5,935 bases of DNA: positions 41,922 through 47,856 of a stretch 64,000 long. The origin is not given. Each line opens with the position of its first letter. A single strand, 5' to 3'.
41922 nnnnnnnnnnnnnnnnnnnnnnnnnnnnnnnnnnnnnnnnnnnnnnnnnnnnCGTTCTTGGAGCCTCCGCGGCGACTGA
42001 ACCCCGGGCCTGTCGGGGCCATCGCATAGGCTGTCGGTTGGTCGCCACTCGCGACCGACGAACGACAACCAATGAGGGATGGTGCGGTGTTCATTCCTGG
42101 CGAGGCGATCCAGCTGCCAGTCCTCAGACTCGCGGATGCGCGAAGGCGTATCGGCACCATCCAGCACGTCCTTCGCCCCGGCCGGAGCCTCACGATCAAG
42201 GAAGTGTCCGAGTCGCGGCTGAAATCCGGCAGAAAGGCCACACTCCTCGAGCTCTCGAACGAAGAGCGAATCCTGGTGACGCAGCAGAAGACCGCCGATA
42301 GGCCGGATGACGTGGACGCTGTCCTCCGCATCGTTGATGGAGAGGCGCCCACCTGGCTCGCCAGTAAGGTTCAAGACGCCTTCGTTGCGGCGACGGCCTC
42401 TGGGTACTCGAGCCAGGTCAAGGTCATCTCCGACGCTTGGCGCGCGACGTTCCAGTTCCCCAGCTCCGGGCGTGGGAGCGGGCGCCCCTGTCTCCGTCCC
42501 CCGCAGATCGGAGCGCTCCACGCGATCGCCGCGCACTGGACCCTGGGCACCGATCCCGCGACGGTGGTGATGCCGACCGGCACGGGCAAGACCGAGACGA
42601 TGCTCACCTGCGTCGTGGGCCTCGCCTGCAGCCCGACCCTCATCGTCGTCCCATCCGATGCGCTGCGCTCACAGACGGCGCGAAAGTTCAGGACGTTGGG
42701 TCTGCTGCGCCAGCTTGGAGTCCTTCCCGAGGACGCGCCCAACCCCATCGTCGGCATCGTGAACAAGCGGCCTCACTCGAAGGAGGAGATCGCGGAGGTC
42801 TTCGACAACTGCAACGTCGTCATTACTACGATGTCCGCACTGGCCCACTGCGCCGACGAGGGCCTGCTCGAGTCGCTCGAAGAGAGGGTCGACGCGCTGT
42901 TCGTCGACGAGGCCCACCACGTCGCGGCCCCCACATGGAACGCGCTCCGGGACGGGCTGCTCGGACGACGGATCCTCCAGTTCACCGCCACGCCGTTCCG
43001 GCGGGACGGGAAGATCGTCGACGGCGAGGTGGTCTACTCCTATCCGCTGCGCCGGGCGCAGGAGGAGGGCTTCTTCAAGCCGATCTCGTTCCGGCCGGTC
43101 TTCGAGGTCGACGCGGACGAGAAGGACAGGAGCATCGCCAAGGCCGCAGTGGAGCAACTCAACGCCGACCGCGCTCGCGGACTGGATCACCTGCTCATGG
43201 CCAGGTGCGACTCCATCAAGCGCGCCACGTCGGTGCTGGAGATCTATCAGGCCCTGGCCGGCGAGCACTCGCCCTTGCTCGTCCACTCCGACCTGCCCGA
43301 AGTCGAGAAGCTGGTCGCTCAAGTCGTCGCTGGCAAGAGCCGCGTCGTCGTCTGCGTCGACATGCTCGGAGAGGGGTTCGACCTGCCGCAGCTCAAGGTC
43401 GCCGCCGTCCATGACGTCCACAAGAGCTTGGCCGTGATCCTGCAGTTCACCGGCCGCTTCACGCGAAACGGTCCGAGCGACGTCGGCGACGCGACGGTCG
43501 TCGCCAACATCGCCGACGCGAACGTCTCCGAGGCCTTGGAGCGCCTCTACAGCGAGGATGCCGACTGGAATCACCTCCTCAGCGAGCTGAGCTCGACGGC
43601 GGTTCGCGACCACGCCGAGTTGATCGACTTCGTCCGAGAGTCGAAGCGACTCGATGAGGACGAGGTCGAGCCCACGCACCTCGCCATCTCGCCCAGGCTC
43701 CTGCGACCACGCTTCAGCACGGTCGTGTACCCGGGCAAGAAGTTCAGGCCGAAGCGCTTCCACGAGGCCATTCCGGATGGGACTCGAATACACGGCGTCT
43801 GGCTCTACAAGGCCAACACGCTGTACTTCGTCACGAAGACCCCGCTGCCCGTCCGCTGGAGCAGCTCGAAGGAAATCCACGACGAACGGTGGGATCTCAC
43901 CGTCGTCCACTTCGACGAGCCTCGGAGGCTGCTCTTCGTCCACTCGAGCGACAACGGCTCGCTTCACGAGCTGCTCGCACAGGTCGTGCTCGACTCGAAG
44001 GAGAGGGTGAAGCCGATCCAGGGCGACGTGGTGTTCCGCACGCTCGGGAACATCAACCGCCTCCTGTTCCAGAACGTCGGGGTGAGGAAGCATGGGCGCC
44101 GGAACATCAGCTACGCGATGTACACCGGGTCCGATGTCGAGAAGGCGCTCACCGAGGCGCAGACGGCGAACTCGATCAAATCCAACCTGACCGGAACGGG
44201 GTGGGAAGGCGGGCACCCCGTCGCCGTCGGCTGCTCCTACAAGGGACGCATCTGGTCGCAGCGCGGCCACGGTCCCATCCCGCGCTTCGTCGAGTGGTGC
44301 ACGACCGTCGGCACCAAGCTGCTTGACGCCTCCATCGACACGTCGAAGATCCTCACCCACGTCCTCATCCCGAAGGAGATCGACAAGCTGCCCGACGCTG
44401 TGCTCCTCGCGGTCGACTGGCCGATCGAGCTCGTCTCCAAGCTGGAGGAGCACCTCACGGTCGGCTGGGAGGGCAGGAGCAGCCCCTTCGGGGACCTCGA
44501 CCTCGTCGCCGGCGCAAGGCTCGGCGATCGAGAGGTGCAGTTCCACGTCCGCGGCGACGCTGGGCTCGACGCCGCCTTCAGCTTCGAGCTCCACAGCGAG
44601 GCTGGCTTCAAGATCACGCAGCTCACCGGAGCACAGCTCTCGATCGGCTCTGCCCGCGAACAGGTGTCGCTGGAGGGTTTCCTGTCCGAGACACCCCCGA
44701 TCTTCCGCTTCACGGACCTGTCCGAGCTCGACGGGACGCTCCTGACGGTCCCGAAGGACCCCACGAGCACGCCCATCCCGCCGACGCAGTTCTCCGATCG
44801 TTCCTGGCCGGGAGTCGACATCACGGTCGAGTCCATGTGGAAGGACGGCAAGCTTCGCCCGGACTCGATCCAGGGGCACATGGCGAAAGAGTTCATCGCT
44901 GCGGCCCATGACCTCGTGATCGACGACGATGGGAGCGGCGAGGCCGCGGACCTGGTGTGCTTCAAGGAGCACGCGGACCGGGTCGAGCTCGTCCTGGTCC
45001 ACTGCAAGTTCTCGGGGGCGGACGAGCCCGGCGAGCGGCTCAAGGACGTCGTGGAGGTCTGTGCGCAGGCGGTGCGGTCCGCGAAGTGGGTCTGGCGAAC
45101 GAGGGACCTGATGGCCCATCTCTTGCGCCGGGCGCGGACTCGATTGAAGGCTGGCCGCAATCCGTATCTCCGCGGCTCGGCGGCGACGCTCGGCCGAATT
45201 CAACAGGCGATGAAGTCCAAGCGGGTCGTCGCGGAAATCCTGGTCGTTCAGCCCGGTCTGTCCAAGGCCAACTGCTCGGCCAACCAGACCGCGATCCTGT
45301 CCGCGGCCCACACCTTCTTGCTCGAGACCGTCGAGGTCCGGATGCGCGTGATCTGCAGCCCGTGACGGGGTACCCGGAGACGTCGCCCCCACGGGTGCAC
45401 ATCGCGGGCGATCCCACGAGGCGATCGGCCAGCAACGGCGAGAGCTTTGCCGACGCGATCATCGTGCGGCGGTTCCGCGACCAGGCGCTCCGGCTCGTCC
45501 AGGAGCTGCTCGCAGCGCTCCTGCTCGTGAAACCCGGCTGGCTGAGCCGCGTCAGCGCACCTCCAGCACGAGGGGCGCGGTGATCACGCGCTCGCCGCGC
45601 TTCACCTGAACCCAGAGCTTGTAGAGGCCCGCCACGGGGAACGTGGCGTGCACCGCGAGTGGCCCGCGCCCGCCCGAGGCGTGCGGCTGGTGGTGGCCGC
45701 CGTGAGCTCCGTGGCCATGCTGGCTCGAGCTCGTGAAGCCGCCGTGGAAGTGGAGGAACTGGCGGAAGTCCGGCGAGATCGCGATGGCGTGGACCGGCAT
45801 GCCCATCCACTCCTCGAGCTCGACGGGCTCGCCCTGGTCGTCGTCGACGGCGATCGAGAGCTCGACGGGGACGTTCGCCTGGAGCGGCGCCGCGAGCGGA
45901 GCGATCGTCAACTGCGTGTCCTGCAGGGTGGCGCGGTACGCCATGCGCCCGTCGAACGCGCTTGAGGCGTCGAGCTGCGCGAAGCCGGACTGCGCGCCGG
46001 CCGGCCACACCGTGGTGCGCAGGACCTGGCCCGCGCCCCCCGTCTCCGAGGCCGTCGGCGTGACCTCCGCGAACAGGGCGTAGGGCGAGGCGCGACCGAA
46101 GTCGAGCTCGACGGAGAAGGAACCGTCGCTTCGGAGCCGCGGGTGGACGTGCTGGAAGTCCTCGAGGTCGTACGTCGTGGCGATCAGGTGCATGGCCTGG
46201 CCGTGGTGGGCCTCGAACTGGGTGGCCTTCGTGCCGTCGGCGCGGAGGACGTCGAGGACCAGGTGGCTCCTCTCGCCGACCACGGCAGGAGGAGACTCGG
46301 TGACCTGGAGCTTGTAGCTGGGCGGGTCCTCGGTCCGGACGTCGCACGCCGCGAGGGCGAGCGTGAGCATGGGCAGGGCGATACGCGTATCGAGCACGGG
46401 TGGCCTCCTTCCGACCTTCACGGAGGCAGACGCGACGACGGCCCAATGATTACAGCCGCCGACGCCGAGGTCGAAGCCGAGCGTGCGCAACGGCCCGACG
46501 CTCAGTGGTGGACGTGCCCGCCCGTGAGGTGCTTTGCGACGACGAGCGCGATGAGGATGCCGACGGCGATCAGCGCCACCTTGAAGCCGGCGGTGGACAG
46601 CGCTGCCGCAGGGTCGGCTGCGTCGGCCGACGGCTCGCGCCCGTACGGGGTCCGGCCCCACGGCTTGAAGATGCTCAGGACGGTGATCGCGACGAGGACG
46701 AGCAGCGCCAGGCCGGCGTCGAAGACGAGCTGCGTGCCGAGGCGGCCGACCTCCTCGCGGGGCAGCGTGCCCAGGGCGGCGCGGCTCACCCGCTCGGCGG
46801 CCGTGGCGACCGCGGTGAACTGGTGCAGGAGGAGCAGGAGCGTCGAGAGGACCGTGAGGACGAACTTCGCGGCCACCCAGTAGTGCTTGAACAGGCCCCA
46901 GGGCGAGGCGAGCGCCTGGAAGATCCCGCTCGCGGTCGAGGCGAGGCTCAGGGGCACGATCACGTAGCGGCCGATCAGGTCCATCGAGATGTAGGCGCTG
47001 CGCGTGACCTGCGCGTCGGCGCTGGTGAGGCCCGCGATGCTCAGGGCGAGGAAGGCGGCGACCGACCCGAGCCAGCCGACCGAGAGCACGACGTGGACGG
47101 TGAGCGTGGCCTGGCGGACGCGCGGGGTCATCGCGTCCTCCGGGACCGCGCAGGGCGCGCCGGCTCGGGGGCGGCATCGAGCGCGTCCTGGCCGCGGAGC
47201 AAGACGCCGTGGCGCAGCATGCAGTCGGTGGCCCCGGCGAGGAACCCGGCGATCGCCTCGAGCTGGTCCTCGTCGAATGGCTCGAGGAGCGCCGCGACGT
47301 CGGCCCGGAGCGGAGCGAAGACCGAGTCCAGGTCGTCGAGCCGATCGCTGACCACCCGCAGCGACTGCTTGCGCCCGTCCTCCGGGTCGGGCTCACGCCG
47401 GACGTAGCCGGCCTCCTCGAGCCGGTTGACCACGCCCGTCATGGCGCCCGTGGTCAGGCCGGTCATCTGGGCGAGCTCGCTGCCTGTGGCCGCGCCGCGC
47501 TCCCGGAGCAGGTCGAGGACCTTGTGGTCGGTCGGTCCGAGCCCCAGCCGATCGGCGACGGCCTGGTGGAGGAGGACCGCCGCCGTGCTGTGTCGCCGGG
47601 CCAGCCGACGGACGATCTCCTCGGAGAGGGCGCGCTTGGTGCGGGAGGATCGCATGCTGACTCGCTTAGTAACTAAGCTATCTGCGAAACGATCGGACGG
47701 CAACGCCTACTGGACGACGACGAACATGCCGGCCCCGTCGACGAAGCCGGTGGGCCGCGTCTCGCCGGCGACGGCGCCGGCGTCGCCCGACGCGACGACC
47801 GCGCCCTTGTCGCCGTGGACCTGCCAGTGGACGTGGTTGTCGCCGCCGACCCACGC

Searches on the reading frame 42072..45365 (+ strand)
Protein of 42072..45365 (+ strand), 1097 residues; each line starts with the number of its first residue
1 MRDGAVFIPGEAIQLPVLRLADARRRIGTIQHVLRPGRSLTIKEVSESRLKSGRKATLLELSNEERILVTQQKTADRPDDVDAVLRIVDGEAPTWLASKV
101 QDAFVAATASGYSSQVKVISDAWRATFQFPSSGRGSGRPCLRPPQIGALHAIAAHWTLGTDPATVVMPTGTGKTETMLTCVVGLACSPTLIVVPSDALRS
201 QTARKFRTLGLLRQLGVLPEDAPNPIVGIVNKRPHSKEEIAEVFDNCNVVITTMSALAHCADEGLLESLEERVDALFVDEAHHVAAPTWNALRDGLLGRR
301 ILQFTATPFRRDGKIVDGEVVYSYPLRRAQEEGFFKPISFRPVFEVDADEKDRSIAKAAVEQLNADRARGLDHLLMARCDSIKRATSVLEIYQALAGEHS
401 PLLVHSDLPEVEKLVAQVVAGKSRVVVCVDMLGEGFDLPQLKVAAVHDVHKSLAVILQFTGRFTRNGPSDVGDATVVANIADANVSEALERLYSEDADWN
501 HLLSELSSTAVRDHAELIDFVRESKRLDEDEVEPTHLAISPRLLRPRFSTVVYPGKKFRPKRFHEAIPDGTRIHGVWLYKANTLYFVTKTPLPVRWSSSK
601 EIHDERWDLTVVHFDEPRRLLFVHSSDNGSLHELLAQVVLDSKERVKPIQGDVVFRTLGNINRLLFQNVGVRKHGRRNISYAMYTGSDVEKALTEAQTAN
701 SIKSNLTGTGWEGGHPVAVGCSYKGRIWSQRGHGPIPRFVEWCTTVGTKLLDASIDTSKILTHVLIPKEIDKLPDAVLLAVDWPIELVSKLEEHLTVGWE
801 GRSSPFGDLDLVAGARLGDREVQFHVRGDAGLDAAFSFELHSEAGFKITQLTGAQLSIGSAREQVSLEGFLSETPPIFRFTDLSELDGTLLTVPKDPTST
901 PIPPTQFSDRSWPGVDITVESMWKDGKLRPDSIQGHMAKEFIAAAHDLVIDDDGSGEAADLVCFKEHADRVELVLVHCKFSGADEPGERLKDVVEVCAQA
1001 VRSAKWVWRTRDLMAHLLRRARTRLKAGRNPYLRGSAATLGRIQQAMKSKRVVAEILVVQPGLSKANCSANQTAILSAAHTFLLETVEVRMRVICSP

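Call 9: search_protein_families(library=pfam, proteins=[window:42072-45365:+])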
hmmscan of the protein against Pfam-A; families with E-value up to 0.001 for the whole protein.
window:42072-45365:+ (1097 aa): 4 families
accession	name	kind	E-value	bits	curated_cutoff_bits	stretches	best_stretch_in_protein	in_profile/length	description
PF04851.21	ResIII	-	1.3e-21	77.7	22.5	1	141-310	4-164/164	Type III restriction enzyme, res subunit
PF00270.35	DEAD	-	5.1e-11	43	26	1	159-309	13-161/167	DEAD/DEAH box helicase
PF00271.37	Helicase_C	-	7.4e-07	29.8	23.5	1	390-467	32-110/110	Helicase conserved C-terminal domain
PF18766.7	SWI2_SNF2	-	8.1e-06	26.1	26.7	1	168-360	26-208/221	SWI2/SNF2 ATPase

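Call 49: search_protein_families(library=padloc, proteins=[window:42072-45365:+], max_evalue=0.01)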
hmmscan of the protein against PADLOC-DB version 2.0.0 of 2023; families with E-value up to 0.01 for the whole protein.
window:42072-45365:+ (1097 aa): 11 families
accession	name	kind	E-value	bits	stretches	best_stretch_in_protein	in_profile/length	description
PDLC02707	PbeA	-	3.6e-13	47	1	156-390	264-510/672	PbeA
PDLC01439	typeIV_DinG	-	3.4e-08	30.6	1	352-446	391-477/575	CAS-IV-A; associated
PDLC02704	PbeA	-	2.4e-07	27.7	1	164-396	274-523/682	PbeA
PDLC02706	PbeA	-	3e-06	24.1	1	163-311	288-434/722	PbeA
PDLC03659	mREase_IV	-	2.2e-05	20.5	0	271-320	334-383/945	Type IV methyl-directed restriction enzyme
PDLC03597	REase_MTase_IIG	-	0.0011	14.5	1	140-205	167-236/1646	Type IIG restriction enzyme-methyltransferase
PDLC02030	Cas3d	-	0.0016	15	1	161-257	41-131/620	-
PDLC02840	DpdE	-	0.0023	14.3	0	360-505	549-684/1091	DpdE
PDLC03658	mREase_IV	-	0.0029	13.3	0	262-338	325-405/953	Type IV methyl-directed restriction enzyme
PDLC02870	DpdF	-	0.0033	14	0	142-511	15-363/534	DpdF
PDLC02864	DpdF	-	0.0077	13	0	161-490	38-350/610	DpdF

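Call 65: search_protein_families(library=ncbifam, proteins=[window:42072-45365:+], max_evalue=0.001)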
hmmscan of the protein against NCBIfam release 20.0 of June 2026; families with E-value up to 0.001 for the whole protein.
window:42072-45365:+ (1097 aa): 4 families
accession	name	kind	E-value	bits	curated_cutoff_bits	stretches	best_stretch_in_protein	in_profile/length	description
TIGR04095.1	dnd_restrict_1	equivalog_domain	8.2e-11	41.5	600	1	155-390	19-266/451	DNA phosphorothioation system restriction enzyme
TIGR00631.1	uvrb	equivalog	2.6e-07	29.3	750.1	0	404-479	473-552/658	excinuclease ABC subunit UvrB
NF003673.1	PRK05298.1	equivalog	5.6e-07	28.3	743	0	404-471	473-547/653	excinuclease ABC subunit UvrB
NF053632.1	heli_RadD_YejH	equivalog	7e-07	27.9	720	0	141-211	3-72/573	DNA repair helicase RadD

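Call 66: search_protein_families(library=phrogs, proteins=[window:42072-45365:+], max_evalue=0.001)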
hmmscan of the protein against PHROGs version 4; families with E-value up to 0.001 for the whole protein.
window:42072-45365:+ (1097 aa): 1 family
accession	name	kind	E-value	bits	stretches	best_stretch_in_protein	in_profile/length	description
phrog_16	-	DNA, RNA and nucleotide metabolism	5e-38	131.9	1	131-501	263-617/986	DNA helicase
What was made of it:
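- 42072..45365 (+): 1097-aa ResIII/DEAD helicase-family protein on the lowest-GC stretch (0.65-0.66). It is island cargo and is not conserved in related elements. Pfam (call 9); weak PADLOC PbeA hit at 3.6e-13 (call 49); phrog_16 helicase (call 66).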

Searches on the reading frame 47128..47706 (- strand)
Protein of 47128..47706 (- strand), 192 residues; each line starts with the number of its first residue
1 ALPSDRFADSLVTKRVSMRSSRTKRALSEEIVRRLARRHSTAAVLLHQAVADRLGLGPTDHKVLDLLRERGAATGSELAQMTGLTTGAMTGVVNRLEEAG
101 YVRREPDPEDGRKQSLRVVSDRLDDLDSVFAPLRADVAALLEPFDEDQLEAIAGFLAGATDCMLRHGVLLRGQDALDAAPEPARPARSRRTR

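Call 10: search_protein_families(library=pfam, proteins=[window:47128-47706:-])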
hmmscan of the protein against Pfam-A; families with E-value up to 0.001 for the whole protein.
window:47128-47706:- (192 aa): 6 families
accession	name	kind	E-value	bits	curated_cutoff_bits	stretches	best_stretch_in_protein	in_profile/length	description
PF12802.13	MarR_2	-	1.5e-15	57.6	27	1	54-112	1-60/61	MarR family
PF01047.28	MarR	-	7.8e-15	55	24.6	1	58-113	3-58/59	MarR family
PF13412.12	HTH_24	-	1.8e-08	34.3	21.9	1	58-103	3-48/48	Winged helix-turn-helix DNA-binding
PF09339.16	HTH_IclR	-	1.5e-05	25.1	22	1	63-106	8-52/52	IclR helix-turn-helix domain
PF01978.25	TrmB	-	1.8e-05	24.9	25.6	1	53-107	3-57/68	Sugar-specific transcriptional regulator TrmB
PF13463.12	HTH_27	-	0.00013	22.6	22.2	1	62-113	7-59/68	Winged helix DNA-binding domain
